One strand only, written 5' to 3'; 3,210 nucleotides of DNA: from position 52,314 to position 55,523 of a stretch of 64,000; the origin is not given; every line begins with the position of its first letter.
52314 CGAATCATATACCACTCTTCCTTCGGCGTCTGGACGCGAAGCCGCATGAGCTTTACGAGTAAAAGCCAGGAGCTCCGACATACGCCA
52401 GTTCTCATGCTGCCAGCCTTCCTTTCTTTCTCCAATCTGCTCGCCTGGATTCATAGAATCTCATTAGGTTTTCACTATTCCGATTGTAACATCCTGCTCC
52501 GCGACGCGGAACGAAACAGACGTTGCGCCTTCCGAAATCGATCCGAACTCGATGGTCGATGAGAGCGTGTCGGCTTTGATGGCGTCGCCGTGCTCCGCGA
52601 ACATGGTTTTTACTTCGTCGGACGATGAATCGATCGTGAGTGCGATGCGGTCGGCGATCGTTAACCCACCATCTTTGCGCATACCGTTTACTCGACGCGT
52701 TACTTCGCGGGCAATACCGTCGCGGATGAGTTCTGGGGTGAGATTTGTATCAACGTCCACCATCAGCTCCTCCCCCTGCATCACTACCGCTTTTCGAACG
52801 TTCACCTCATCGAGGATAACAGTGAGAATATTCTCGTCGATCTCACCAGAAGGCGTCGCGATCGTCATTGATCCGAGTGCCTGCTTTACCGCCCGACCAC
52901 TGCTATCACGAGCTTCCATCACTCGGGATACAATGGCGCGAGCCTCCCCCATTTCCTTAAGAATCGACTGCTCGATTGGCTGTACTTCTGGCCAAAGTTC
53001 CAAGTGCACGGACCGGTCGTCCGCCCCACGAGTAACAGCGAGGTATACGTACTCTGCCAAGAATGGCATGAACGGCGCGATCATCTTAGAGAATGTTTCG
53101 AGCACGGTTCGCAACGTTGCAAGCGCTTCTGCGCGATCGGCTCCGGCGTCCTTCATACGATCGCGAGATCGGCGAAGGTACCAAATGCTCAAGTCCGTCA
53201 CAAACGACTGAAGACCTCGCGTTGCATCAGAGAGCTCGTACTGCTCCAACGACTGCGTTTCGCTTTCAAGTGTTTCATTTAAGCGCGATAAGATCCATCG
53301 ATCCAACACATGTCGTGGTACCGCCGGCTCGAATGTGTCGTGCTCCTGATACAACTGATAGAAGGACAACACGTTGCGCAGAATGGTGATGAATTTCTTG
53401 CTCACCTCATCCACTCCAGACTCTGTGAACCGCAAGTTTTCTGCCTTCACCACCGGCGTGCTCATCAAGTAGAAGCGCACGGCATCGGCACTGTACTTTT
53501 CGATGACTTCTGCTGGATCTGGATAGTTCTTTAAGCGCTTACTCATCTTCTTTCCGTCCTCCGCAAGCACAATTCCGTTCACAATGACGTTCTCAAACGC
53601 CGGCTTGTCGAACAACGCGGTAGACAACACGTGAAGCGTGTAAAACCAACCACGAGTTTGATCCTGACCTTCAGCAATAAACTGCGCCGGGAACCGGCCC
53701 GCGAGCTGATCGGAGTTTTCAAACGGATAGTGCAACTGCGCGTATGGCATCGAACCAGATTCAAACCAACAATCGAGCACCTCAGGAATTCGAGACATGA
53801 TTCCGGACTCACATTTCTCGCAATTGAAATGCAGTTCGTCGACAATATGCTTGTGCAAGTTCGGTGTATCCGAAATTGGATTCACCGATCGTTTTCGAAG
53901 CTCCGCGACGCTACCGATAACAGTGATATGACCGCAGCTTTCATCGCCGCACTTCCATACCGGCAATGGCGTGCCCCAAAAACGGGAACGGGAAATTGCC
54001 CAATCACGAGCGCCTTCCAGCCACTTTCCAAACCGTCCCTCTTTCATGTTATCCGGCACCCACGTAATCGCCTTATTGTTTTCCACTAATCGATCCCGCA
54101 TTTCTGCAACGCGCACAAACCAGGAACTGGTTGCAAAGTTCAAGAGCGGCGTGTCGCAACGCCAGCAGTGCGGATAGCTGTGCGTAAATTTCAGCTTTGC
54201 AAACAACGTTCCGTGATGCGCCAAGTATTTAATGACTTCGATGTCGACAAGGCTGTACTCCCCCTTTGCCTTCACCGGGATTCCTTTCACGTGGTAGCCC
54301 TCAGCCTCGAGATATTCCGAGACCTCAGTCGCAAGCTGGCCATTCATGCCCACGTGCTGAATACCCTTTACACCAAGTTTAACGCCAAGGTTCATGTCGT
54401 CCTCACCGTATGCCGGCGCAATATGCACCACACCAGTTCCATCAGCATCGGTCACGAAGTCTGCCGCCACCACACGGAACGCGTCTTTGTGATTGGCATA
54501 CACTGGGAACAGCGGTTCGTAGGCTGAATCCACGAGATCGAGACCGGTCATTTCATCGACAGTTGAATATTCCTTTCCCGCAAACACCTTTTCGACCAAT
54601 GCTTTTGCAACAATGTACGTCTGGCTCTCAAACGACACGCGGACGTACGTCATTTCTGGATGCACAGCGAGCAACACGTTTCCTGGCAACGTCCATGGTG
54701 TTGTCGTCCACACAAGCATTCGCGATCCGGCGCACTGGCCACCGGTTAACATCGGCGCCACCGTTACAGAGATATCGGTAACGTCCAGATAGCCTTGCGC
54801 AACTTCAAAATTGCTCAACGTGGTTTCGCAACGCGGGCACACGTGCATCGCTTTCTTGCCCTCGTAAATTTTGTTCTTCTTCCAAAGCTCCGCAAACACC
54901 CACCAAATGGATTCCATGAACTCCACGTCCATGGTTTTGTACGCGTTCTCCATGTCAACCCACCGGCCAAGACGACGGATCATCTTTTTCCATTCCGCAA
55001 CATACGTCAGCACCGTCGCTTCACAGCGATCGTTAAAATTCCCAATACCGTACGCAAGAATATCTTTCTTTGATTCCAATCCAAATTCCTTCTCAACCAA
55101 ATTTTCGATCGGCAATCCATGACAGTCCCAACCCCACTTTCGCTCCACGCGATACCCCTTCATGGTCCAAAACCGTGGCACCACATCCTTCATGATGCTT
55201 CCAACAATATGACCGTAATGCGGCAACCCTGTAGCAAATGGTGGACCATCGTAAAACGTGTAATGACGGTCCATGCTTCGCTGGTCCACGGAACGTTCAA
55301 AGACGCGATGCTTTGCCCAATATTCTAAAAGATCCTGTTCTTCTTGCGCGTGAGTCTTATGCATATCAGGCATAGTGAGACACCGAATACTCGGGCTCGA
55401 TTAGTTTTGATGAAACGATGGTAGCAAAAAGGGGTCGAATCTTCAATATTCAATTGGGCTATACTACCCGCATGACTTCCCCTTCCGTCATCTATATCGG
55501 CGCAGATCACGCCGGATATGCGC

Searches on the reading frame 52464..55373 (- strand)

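Call 17: search_protein_families(library=pfam, proteins=[window:52464-55373:-], max_evalue=0.001)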
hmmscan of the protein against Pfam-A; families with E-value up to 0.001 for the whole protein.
window:52464-55373:- (969 aa): 5 families
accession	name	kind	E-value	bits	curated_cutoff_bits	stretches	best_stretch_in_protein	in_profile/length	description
PF00133.28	tRNA-synt_1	-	4.6e-140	467.5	22.7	1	15-647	2-413/414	tRNA synthetases class I (I, L, M and V)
PF08264.19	Anticodon_1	-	4.3e-30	105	25.1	1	691-826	1-137/148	Anticodon-binding domain of tRNA ligase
PF19302.4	DUF5915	-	1.4e-21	77.3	27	1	805-968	39-194/195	Domain of unknown function (DUF5915)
PF09334.17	tRNA-synt_1g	-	5.3e-16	58.8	20.1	2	593-654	312-371/391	tRNA synthetases class I (M)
PF01406.26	tRNA-synt_1e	-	2.4e-06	27.6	27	1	583-656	228-298/301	tRNA synthetases class I (C) catalytic domain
